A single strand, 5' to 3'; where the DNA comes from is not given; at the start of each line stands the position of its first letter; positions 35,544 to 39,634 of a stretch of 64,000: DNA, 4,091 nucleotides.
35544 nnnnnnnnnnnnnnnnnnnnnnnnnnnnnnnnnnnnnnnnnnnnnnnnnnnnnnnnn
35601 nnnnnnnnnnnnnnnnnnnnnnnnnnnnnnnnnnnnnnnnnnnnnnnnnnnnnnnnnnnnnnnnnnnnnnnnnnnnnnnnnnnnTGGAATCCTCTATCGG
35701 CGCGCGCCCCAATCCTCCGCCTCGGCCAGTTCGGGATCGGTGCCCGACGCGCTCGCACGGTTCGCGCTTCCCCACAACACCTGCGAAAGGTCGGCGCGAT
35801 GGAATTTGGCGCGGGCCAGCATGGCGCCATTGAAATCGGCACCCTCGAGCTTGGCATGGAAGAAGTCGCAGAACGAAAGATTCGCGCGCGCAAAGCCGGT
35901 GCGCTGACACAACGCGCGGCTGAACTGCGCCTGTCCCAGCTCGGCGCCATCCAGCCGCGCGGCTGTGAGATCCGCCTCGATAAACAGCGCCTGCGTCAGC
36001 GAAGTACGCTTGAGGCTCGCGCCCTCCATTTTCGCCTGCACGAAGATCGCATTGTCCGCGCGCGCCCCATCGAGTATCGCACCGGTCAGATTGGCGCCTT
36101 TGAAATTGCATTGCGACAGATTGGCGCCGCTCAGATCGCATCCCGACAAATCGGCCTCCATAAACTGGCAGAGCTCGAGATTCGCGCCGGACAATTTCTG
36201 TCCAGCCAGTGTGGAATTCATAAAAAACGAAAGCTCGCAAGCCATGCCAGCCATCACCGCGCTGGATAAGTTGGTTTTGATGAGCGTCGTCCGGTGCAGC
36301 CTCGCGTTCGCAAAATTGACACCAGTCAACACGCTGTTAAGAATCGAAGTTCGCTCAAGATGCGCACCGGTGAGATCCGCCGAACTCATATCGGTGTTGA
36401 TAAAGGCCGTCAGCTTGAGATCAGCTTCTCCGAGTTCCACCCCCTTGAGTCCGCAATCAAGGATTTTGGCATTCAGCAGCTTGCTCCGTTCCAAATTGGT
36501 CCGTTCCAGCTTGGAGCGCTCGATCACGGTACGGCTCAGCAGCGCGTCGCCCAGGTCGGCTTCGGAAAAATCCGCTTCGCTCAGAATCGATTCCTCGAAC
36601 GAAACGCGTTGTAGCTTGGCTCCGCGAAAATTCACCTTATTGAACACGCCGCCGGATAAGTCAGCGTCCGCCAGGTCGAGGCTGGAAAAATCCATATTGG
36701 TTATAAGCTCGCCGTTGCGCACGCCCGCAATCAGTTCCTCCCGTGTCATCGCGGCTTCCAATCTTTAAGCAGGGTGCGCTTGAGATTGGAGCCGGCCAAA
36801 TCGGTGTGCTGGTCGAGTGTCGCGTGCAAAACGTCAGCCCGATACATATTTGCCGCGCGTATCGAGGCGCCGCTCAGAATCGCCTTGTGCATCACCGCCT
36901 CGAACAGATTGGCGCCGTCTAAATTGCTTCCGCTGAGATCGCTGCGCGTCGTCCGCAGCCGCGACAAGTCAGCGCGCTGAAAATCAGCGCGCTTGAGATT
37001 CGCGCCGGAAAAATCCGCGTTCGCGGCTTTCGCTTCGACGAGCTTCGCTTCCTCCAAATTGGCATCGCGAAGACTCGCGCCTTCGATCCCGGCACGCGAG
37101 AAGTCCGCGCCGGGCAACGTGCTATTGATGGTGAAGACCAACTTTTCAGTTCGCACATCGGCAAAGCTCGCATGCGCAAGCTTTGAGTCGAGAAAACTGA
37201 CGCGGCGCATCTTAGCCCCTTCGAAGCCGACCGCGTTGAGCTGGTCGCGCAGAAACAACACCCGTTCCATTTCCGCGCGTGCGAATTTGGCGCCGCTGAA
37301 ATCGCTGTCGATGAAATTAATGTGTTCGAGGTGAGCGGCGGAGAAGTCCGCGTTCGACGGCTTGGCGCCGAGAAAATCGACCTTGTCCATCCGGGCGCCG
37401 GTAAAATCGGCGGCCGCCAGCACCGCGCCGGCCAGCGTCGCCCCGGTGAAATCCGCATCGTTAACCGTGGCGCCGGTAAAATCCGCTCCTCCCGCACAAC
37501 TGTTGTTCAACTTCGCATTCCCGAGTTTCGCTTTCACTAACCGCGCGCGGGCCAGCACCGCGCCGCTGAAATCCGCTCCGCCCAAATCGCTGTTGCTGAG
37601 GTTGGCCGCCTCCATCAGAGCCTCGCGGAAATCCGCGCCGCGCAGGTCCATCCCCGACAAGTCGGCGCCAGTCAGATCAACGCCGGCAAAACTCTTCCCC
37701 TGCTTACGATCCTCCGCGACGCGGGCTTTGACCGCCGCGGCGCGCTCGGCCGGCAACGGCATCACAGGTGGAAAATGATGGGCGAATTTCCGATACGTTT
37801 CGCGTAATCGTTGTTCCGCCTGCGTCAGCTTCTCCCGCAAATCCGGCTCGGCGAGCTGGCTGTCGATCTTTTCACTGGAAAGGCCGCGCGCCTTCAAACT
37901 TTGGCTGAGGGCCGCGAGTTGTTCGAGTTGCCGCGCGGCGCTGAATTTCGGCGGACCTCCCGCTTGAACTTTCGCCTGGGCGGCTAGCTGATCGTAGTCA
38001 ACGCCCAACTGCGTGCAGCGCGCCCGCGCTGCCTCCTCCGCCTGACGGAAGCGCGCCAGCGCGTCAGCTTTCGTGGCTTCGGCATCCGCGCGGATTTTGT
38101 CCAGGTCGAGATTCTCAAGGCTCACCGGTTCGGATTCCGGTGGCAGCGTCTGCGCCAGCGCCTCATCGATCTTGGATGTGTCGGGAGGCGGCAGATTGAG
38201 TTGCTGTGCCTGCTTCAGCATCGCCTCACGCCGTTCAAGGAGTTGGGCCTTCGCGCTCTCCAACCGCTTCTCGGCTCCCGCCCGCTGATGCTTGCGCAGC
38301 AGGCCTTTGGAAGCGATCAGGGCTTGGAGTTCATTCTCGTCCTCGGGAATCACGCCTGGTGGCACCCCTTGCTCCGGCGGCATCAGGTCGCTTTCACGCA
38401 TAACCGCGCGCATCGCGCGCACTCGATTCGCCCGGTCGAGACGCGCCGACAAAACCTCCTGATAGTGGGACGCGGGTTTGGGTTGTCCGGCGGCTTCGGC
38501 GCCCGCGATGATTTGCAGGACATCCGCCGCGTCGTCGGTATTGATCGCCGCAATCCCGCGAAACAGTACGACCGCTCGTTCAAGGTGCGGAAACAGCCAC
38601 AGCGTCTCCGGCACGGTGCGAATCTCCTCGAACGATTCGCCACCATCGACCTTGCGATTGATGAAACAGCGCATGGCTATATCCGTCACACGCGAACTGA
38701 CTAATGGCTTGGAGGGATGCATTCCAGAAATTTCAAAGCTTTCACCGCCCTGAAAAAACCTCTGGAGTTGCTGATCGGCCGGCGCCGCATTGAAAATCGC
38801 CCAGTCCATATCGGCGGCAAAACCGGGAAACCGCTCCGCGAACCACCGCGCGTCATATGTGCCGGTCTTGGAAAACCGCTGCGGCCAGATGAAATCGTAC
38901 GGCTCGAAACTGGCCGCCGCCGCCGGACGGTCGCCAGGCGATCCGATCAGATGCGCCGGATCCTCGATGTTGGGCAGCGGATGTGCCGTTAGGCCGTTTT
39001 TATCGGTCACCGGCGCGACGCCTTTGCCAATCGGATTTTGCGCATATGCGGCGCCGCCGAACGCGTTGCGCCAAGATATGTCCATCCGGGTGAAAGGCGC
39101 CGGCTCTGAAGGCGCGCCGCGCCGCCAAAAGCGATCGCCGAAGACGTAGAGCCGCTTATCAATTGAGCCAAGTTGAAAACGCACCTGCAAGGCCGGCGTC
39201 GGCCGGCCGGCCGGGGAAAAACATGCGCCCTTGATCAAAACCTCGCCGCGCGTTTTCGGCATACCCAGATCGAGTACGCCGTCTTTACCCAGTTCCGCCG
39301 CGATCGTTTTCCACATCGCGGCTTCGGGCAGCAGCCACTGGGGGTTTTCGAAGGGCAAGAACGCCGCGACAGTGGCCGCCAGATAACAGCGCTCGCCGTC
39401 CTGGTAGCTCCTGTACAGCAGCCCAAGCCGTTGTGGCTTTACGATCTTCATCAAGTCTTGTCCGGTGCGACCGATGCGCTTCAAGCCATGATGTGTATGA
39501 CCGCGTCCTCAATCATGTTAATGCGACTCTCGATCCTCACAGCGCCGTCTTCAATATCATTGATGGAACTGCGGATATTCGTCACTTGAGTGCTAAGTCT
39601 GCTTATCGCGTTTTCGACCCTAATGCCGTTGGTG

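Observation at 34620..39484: vgrG-proximal DUF2169-pentapeptide / pentapeptide / DUF3540 / DUF4150 module is a candidate cargo or adaptor system of unknown function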

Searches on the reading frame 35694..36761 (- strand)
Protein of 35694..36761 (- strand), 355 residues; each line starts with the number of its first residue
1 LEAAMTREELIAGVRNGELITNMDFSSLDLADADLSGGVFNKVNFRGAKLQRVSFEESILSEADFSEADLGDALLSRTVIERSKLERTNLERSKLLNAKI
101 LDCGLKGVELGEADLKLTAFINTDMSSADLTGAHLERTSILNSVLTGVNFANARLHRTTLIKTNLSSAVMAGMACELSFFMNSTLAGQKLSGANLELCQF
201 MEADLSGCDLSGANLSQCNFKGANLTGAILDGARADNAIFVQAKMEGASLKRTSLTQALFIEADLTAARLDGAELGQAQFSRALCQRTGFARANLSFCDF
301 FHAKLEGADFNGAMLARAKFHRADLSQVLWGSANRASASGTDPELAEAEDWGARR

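Call 4: search_protein_families(library=pfam, proteins=[window:35694-36761:-], max_evalue=0.01)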
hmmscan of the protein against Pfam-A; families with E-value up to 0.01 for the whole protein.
window:35694-36761:- (355 aa): 6 families
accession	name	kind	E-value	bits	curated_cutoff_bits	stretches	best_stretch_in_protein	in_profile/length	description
PF00805.28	Pentapeptide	-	2.6e-58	193.5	20.2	9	180-217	3-40/40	Pentapeptide repeats (8 copies)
PF13599.13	Pentapeptide_4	-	6.8e-37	125.8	38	6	237-310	5-78/78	Pentapeptide repeat region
PF13576.12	Pentapeptide_3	-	3.4e-25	88.4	27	2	207-247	3-46/48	Pentapeptide repeats (9 copies)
PF23894.2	LD_SV2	-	2.6e-08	34.5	29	1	36-103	23-90/92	SV2A/B/C luminal domain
PF25296.1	Decapeptide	-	0.0019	18.4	45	0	254-310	16-72/74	Decapeptide repeat region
PF23610.1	VWA7_4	-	0.0044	17.9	27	0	99-158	55-114/119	VWA7 beta-sandwich domain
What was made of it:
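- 35694..36761 (-): tvpB / tagB homologue: a protein made entirely of pentapeptide repeats (61 pentads). The likely start is ATG 36749, which overlaps the tvpAB stop as ATGA. Pfam Pentapeptide E 2.6e-58 (call 4).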

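Call 5: search_protein_families(library=ncbifam, proteins=[window:35694-36761:-], max_evalue=0.01)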
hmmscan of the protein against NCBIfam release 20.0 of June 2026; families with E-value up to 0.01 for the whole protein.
window:35694-36761:- (355 aa): 20 families
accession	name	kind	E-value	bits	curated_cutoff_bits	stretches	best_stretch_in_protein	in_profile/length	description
NF047416.1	penta_HetL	equivalog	6.7e-44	149.9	260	3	182-326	62-209/218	heterocyst differentiation pentapeptide repeat protein HetL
NF011743.0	PRK15196.1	equivalog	4.3e-37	127.8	354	3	13-170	157-314/350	type III secretion system effector PipB2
NF052603.1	penta_Alr5209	equivalog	4e-36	123.6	125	4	182-254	27-99/113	Alr5209 family pentapeptide repeat protein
NF033086.2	penta_rpt_Qnr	equivalog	4.1e-26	92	240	2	40-232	2-180/211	Qnr family pentapeptide repeat protein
NF011744.0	PRK15197.1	equivalog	1.2e-20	73.9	274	3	189-287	155-253/291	SPI-2 type III secretion system effector PipB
NF012151.0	penta_rpt_QnrAS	exception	6.6e-20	72.1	490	3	58-232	6-186/218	QnrAS family quinolone resistance pentapeptide repeat protein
NF000421.1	penta_rpt_QnrVC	exception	1.2e-19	71.1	460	2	59-210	7-164/218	QnrVC family quinolone resistance pentapeptide repeat protein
NF000349.1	mfpA_AE000516.2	equivalog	1.4e-19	70.6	360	2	186-337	10-161/183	pentapeptide repeat protein MfpA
NF000071.4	penta_rpt_QnrA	exception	4.6e-19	69.1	450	2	59-223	7-177/218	QnrA family quinolone resistance pentapeptide repeat protein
NF012152.0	penta_rpt_QnrC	exception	5.3e-19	69.1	500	1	63-233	11-187/221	QnrC family quinolone resistance pentapeptide repeat protein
NF000139.2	penta_rpt_QnrD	exception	1.3e-16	61.3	425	1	42-235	12-201/214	QnrD family quinolone resistance pentapeptide repeat protein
NF000420.1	penta_rpt_QnrB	exception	1.3e-16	61.3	460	2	160-346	5-182/214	QnrB family quinolone resistance pentapeptide repeat protein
NF033375.2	penta_rpt_QnrE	exception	3.9e-16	59.7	480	2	56-232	21-198/214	QnrE family quinolone resistance pentapeptide repeat protein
NF038182.1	penta_rpt_SmQnr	exception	9.1e-16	58.3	460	2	125-232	87-199/215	SmQnr family pentapeptide repeat protein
NF000056.3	penta_rpt_QnrS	exception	1.2e-15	57.8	460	3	63-233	11-187/218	QnrS family quinolone resistance pentapeptide repeat protein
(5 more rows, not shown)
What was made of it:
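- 35694..36761 (-): Below the cut-offs for Qnr (92 vs 240 bits) and MfpA (70.6 vs 360) (call 5).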

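Call 58: search_solved_structures(query=window:35694-36761:-, max_evalue=0.00001)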
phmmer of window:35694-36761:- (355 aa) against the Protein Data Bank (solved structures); distinct sequences matched with E-value up to 0.00001: 25.
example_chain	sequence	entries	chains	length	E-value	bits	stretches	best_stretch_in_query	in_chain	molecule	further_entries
4yfo_A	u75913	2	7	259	9.4e-21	78.2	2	181-282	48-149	beta1_ex1 | 6beta1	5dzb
5di5_A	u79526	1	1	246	4.2e-20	76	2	206-288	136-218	beta1 t801 loop variant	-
5dns_A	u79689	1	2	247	7.3e-20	75.2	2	206-288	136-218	t1428 beta1 loop design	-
5dn0_A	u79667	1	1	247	8.1e-20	75.1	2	205-289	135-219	beta1 t1555 loop variant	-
5dqa_A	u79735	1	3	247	1.1e-19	74.7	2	206-289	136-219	t3284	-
4yc5_A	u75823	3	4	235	1.3e-18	71.1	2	189-287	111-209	beta1 | beta1 protein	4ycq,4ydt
4yei_A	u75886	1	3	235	2e-18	70.5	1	131-337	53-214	beta1mut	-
5dra_A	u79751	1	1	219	1.1e-17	68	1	180-323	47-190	3beta1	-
2j8k_A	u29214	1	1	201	6.2e-17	65.6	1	190-315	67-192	NP275-NP276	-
3du1_X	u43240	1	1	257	1.2e-16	64.6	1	20-226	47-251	All3740 protein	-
2xtw_A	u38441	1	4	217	2.6e-11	47.1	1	96-235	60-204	QNRB1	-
2xty_A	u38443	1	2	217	4.2e-11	46.4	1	96-235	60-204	QNRB1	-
2xt2_A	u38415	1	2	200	1e-10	45.2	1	171-336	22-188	MCBG-LIKE PROTEIN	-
2xtx_A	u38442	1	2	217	1.5e-10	44.6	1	98-235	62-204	QNRB1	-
2bm4_A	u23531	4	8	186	2.6e-10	43.8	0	41-143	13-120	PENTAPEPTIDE REPEAT FAMILY PROTEIN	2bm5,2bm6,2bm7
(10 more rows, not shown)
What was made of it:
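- There are weak sub-threshold matches to the Qnr and MfpA models (call 5) and to the QnrB1 and MfpA structures (E 2.6e-11 and 5.3e-8, call 58).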

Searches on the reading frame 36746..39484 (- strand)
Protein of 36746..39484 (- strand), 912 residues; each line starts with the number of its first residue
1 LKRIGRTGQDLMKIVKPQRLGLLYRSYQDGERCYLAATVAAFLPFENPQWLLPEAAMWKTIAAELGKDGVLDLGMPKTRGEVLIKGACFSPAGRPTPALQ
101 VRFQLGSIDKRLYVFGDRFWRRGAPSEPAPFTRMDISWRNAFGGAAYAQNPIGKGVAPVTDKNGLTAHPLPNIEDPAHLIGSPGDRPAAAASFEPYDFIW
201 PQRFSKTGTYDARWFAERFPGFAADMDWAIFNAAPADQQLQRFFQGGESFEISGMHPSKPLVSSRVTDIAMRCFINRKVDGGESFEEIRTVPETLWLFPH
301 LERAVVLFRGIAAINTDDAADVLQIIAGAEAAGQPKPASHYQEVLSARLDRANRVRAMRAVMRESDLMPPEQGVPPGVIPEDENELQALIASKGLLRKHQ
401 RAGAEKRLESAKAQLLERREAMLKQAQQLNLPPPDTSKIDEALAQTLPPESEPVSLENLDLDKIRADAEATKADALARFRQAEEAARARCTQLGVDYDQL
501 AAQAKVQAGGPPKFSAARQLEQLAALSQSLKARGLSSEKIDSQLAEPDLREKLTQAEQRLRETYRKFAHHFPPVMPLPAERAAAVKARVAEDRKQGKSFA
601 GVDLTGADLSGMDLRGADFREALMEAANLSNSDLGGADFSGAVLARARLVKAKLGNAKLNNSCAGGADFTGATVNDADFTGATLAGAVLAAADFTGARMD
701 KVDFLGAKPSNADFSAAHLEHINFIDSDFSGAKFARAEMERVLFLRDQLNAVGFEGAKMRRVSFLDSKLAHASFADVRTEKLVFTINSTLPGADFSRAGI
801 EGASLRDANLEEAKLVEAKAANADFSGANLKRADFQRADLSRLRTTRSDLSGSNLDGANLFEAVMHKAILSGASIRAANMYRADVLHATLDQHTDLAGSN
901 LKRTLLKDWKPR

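Call 4: search_protein_families(library=pfam, proteins=[window:36746-39484:-], max_evalue=0.01)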
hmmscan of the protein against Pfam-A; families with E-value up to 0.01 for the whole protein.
window:36746-39484:- (912 aa): 6 families
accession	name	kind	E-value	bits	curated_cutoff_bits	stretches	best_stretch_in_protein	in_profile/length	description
PF09937.14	DUF2169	-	1.1e-80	271.6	25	1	34-309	5-294/294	Uncharacterized protein conserved in bacteria (DUF2169)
PF00805.28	Pentapeptide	-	1.2e-48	162.7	20.2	7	803-842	1-40/40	Pentapeptide repeats (8 copies)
PF13599.13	Pentapeptide_4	-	4.9e-31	107.1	38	3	698-774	2-78/78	Pentapeptide repeat region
PF13576.12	Pentapeptide_3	-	1.9e-22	79.6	27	2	599-642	1-47/48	Pentapeptide repeats (9 copies)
PF25296.1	Decapeptide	-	1.3e-06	28.7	45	1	711-774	9-72/74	Decapeptide repeat region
PF23894.2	LD_SV2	-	0.0015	19.2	29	0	753-812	31-89/92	SV2A/B/C luminal domain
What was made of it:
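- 36746..39484 (-): tvpAB / tagAB homologue. It has a DUF2169 domain (about residues 34-309), a conserved charged mid-region that is probably helical (about 331-595), and a pentapeptide-repeat beta-helix of about 58 pentads (604-890). The likely true start is ATG 39451. Pfam DUF2169 E 1.1e-80 and Pentapeptide E 1.2e-48 (call 4).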

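Call 5: search_protein_families(library=ncbifam, proteins=[window:36746-39484:-], max_evalue=0.01)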
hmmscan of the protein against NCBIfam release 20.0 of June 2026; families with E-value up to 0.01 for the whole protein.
window:36746-39484:- (912 aa): 19 families
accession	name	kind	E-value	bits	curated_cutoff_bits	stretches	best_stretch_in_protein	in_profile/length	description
NF047416.1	penta_HetL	equivalog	1.5e-44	152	260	3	598-762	29-191/218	heterocyst differentiation pentapeptide repeat protein HetL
NF052603.1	penta_Alr5209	equivalog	1.6e-30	105.5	125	5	596-654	11-70/113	Alr5209 family pentapeptide repeat protein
NF011743.0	PRK15196.1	equivalog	2.6e-29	102.2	354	2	596-777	151-332/350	type III secretion system effector PipB2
NF011744.0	PRK15197.1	equivalog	1.9e-26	92.9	274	3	596-698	158-260/291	SPI-2 type III secretion system effector PipB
NF033086.2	penta_rpt_Qnr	equivalog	2.3e-18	66.7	240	2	747-898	5-155/211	Qnr family pentapeptide repeat protein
NF000349.1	mfpA_AE000516.2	equivalog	2e-15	57.1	360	2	704-875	9-164/183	pentapeptide repeat protein MfpA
NF000420.1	penta_rpt_QnrB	exception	5.9e-15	55.8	460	2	747-901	8-161/214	QnrB family quinolone resistance pentapeptide repeat protein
NF000071.4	penta_rpt_QnrA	exception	7.9e-15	55.2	450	2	749-892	13-161/218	QnrA family quinolone resistance pentapeptide repeat protein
NF000139.2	penta_rpt_QnrD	exception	1.2e-14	54.8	425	3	744-897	5-157/214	QnrD family quinolone resistance pentapeptide repeat protein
NF000056.3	penta_rpt_QnrS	exception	1.9e-14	53.9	460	2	632-776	21-166/218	QnrS family quinolone resistance pentapeptide repeat protein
NF012152.0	penta_rpt_QnrC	exception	4e-14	53.1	500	2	628-811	17-195/221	QnrC family quinolone resistance pentapeptide repeat protein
NF033375.2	penta_rpt_QnrE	exception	7.9e-14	52.1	480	3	669-860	5-191/214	QnrE family quinolone resistance pentapeptide repeat protein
NF000421.1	penta_rpt_QnrVC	exception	1.7e-13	51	460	1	626-776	10-166/218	QnrVC family quinolone resistance pentapeptide repeat protein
NF038182.1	penta_rpt_SmQnr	exception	3.1e-13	50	460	2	667-865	14-197/215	SmQnr family pentapeptide repeat protein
NF012151.0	penta_rpt_QnrAS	exception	2.3e-12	47.4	490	1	718-892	12-186/218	QnrAS family quinolone resistance pentapeptide repeat protein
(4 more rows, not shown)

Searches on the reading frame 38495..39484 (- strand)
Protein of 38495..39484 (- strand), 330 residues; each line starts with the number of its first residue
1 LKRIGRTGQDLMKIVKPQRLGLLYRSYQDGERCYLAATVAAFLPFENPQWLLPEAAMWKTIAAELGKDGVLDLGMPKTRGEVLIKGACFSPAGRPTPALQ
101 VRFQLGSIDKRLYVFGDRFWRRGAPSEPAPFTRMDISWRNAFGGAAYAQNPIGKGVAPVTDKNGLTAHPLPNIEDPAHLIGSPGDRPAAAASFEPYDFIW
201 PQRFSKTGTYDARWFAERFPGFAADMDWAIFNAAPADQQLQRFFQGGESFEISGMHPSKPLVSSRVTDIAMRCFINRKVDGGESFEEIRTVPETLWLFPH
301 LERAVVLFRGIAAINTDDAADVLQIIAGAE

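Call 48: search_solved_structures(query=window:38495-39484:-, max_evalue=0.01)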
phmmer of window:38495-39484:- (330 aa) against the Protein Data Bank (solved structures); distinct sequences matched with E-value up to 0.01: 1.
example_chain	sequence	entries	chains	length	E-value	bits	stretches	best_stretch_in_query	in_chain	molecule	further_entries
8vth_A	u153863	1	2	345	1.7e-18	70.1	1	77-256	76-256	DUF2169 domain-containing protein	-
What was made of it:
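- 36746..39484 (-): Solved DUF2169 structure 8VTH, E 1.7e-18 (call 48).
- The DUF2169 domain matches the solved DUF2169 chaperone 8VTH (call 48).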
